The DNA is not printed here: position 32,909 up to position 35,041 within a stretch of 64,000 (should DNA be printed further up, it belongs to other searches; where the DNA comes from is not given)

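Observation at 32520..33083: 35-bp imperfect direct repeats bracket a truncated rhuM island gene wedged between two convergent genes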

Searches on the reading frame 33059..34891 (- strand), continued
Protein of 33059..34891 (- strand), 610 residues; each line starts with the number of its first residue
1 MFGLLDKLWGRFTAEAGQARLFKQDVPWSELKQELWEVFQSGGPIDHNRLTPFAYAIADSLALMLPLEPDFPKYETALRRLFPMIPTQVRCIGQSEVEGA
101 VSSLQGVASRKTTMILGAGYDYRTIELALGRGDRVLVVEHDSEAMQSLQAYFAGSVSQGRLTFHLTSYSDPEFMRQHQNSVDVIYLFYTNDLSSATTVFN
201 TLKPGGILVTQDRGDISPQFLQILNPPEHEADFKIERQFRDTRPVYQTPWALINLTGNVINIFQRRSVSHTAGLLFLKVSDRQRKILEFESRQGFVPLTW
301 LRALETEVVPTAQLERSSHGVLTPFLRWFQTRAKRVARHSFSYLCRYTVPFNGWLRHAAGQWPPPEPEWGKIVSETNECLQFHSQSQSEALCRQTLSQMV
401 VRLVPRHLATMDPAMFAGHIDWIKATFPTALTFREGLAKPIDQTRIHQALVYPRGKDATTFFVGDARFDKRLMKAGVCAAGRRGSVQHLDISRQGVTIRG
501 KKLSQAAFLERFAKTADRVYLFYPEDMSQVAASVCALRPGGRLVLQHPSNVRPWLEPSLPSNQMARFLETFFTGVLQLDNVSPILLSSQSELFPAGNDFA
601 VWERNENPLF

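Call 40: find_related_loci(query=P0249, collection=viral_contigs, flank=8000)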
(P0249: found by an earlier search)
Query P0249 (349 aa) in viral_contigs; peptide patterns used: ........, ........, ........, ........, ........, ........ (x = any residue, [..] = any of these).
17 stretches matched a pattern; 13 encode a relative of the query (tblastn E <= 1e-3); 13 distinct loci.
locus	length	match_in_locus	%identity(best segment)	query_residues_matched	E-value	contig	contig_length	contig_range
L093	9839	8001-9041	53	3-348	1e-121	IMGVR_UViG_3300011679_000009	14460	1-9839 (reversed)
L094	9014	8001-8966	55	9-323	2e-118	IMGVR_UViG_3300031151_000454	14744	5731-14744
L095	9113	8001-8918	56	9-308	3e-117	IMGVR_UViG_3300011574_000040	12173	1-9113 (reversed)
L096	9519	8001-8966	54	9-323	3e-116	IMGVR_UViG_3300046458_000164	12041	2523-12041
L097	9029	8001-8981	52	3-323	9e-115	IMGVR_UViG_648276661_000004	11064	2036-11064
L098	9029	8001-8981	52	3-323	9e-115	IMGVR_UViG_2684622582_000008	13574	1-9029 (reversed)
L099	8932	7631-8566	53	10-315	1e-109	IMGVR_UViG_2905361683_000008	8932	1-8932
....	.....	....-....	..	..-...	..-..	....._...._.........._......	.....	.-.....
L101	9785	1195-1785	45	1-186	2e-44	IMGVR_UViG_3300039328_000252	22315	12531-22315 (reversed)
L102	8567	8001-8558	45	12-186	4e-44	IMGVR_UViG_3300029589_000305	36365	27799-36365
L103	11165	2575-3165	43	1-186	1e-43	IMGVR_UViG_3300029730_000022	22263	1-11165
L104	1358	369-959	43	1-186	3e-45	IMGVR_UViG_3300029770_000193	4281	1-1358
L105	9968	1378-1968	43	1-186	1e-43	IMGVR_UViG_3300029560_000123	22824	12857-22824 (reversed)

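Call 50: search_protein_families(library=pfam, proteins=[L035:9060-11759:+, L052:3267-3833:+, L068:9263-9859:+, L049:9206-10600:+, L058:5910-7202:+, L035:5173-7170:+, L035:7188-7904:+, L037:2934-3755:+], max_evalue=0.001)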
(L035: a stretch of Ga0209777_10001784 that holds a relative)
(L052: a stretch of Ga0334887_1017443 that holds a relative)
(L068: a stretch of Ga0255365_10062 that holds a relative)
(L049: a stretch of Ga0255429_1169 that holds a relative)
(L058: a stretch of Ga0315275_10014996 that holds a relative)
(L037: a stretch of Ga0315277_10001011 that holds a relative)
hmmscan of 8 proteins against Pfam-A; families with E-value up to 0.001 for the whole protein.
L035:9060-11759:+ (900 aa): 4 families
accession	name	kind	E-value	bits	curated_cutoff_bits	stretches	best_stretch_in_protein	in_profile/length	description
PF19778.5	RE_endonuc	-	8.2e-36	122.6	23.4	1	785-895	3-107/108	Endonuclease domain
PF04851.21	ResIII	-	2.8e-13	50.6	22.5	1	88-250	21-162/164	Type III restriction enzyme, res subunit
PF00270.35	DEAD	-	2.5e-07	31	26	1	92-249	16-159/167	DEAD/DEAH box helicase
PF02562.22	PhoH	-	0.00029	20.8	27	0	98-230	27-135/205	PhoH-like protein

L052:3267-3833:+ (189 aa): 1 family
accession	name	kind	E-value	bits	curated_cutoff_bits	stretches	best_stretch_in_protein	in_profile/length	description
PF01420.25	Methylase_S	-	2.1e-17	64.3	22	1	20-180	1-161/168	Type I restriction modification DNA specificity domain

L068:9263-9859:+ (199 aa): 7 families
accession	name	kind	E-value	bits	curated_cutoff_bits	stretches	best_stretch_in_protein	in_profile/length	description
PF19810.5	HFX_2341_N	-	5.4e-09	37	30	1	14-120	12-115/120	HFX_2341-like, N-terminal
PF13412.12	HTH_24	-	7.5e-06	25.9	21.9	1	140-183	4-48/48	Winged helix-turn-helix DNA-binding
PF01022.26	HTH_5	-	2.1e-05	24.8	22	1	140-182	3-45/47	Bacterial regulatory protein, arsR family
PF01978.25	TrmB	-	9.9e-05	22.6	25.6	1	149-186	19-56/68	Sugar-specific transcriptional regulator TrmB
PF09339.16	HTH_IclR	-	0.0001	22.5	22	1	144-183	8-49/52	IclR helix-turn-helix domain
PF09651.16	Cas_APE2256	-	0.0002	21.7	24.8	1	71-133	77-136/136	CRISPR-associated protein (Cas_APE2256)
PF24409.1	wHTH-PRTase_assc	-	0.00098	19.6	27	0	144-195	3-52/83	wHTH-PRTase associated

L049:9206-10600:+ (465 aa): 2 families
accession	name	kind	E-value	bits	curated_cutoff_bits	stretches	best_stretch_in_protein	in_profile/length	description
PF13175.12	AAA_15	-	2.8e-25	90.2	32.1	2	249-369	247-374/374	AAA ATPase domain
PF13304.12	AAA_21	-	2.4e-16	61.1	27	1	254-369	220-303/304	AAA domain, putative AbiEii toxin, Type IV TA system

L058:5910-7202:+ (431 aa): 1 family
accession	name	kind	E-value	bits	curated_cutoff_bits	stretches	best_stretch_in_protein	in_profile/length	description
PF01420.25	Methylase_S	-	1.5e-21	77.8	22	2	32-190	22-166/168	Type I restriction modification DNA specificity domain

L035:5173-7170:+ (666 aa): 1 family
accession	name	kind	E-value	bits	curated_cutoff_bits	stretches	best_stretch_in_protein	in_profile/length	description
PF01555.25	N6_N4_Mtase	-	2.8e-26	93.3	26.7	1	120-449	1-204/221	DNA methylase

L035:7188-7904:+ (239 aa): 0 families

L037:2934-3755:+ (274 aa): 0 families

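Call 73: search_protein_families(library=ncbifam, proteins=[window:33059-34891:-, P0249], max_evalue=0.001)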
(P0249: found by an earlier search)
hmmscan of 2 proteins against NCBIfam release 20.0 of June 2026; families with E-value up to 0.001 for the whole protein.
window:33059-34891:- (610 aa): 0 families

P0249 (349 aa): 0 families

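Call 74: search_dna_similar(query=P0249, collection=plasmids, mode=protein, max_rows=25, max_evalue=1e-20)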
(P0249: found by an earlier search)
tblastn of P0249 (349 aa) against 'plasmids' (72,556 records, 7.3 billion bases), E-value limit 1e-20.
Records with a match: 117; places in all: 145; records where one place covers at least 80% of the query: 44.
Best place of each record, by identity: <60% 117.
By first word of the organism name: Bacteroides 35; Pseudomonas 13; Parabacteroides 11; Ligilactobacillus 10; Phocaeicola 7; Aeromonas 5; Roseomonas 4; Vibrio 4; Legionella 4; Candidatus 2; and 18 more.
By predicted mobility (MOB-suite, as given by PLSDB): non-mobilizable 73; conjugative 31; mobilizable 13.
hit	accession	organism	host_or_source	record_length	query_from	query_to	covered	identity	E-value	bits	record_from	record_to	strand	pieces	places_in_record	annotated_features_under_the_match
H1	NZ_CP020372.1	Candidatus Thiodictyon syntrophicum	meromictic lake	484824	8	335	94%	58.0%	4e-126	405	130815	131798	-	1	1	virulence RhuM family protein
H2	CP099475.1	Roseomonas mucosa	Human skin,single cell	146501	4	308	87%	57.6%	5e-116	376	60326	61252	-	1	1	virulence RhuM family protein | type I restriction-modification system subunit M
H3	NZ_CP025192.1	Roseomonas mucosa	Homo sapiens,clinical, human skin, ...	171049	4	308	87%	57.6%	5e-116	376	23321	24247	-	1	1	virulence RhuM family protein | class I SAM-dependent DNA methyltransferase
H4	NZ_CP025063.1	Roseomonas mucosa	Homo sapiens,Clinical, healthy, human ...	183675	4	308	87%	57.6%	5e-116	376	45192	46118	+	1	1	virulence RhuM family protein | class I SAM-dependent DNA methyltransferase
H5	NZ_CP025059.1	Roseomonas mucosa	Homo sapiens,Clinical, healthy, human ...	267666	4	308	87%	57.6%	5e-116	376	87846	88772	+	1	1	virulence RhuM family protein | class I SAM-dependent DNA methyltransferase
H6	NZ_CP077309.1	Enterobacter hormaechei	-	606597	9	323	90%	55.6%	2e-116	377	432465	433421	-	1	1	rhuM: RhuM family protein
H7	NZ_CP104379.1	Aliarcobacter butzleri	poultry meat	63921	14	346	95%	52.3%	9e-106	347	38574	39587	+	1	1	virulence RhuM family protein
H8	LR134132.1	Klebsiella aerogenes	not available: to be reported later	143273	1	343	98%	50.1%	1e-108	355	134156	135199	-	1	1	DNA-binding protein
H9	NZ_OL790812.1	Proteus mirabilis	-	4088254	10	315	88%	56.0%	3e-114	371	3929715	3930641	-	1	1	none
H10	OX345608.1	Salmonella enterica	-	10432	9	343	96%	51.0%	3e-109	357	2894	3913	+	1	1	none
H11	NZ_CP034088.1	Methylocystis rosea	cell culture,groundwater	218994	12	311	86%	56.4%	2e-106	349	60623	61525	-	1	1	virulence RhuM family protein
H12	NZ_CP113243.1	Vibrio sp. gvc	loach,Aquaculture ponds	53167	1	334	96%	49.6%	3e-104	342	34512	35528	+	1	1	virulence RhuM family protein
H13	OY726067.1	Phocaeicola massiliensis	-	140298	12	309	85%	55.4%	7e-101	333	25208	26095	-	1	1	none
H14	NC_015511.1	Haliscomenobacter hydrossis DSM 1100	activated sludge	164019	14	340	94%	50.2%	2e-99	328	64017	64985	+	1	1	virulence RhuM family protein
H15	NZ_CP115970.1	Wohlfahrtiimonas chitiniclastica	pancreas of a zebra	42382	1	311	89%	52.4%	3e-100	331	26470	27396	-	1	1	virulence RhuM family protein | type I restriction-modification system subunit M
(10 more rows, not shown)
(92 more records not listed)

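Call 75: get_annotated_region(hit=H6, flank=4000)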
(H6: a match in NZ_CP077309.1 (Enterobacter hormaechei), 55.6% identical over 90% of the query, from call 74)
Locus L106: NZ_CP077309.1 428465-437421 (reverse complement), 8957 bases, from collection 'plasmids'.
description: Enterobacter hormaechei strain FDAARGOS 1433 plasmid unnamed1
organism: Enterobacter hormaechei (NCBI taxid 158836)
taxonomy: Bacteria; Pseudomonadota; Gammaproteobacteria; Enterobacterales; Enterobacteriaceae; Enterobacter; Enterobacter hormaechei
host: -; source: -; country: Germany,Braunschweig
typing (MOB-suite, as given by PLSDB): non-mobilizable
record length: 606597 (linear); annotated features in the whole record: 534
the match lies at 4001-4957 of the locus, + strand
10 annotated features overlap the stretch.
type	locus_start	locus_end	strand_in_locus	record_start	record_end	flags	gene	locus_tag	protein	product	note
CDS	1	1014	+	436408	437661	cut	drt3a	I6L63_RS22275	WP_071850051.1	antiviral reverse transcriptase Drt3a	GO:0051607 - defense response to virus [Evidence IEA]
CDS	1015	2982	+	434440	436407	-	drt3b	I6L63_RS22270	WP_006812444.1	antiviral reverse transcriptase Drt3b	GO:0051607 - defense response to virus [Evidence IEA]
CDS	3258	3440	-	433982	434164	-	-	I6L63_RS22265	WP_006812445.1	toxin-antitoxin system HicB family antitoxin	-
CDS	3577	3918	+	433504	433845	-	-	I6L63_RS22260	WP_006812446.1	SymE family type I addiction module toxin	GO:0016070 - RNA metabolic process [Evidence IEA]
CDS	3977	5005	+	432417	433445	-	rhuM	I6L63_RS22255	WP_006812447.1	RhuM family protein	-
CDS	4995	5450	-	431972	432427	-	-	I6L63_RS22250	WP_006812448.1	GNAT family N-acetyltransferase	-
CDS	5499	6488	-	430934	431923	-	-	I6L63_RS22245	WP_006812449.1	helix-turn-helix domain-containing protein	GO:0006355 - regulation of DNA-templated transcription [Evidence IEA]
CDS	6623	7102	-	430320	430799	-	-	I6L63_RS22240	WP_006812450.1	hypothetical protein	-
CDS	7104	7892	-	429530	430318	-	-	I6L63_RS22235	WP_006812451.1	winged helix-turn-helix domain-containing protein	GO:0000160 - phosphorelay signal transduction system [Evidence IEA]; GO:0006355 - regulation of DNA-templated ...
CDS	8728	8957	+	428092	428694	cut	-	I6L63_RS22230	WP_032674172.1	LuxR C-terminal-related transcriptional regulator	GO:0006355 - regulation of DNA-templated transcription [Evidence IEA]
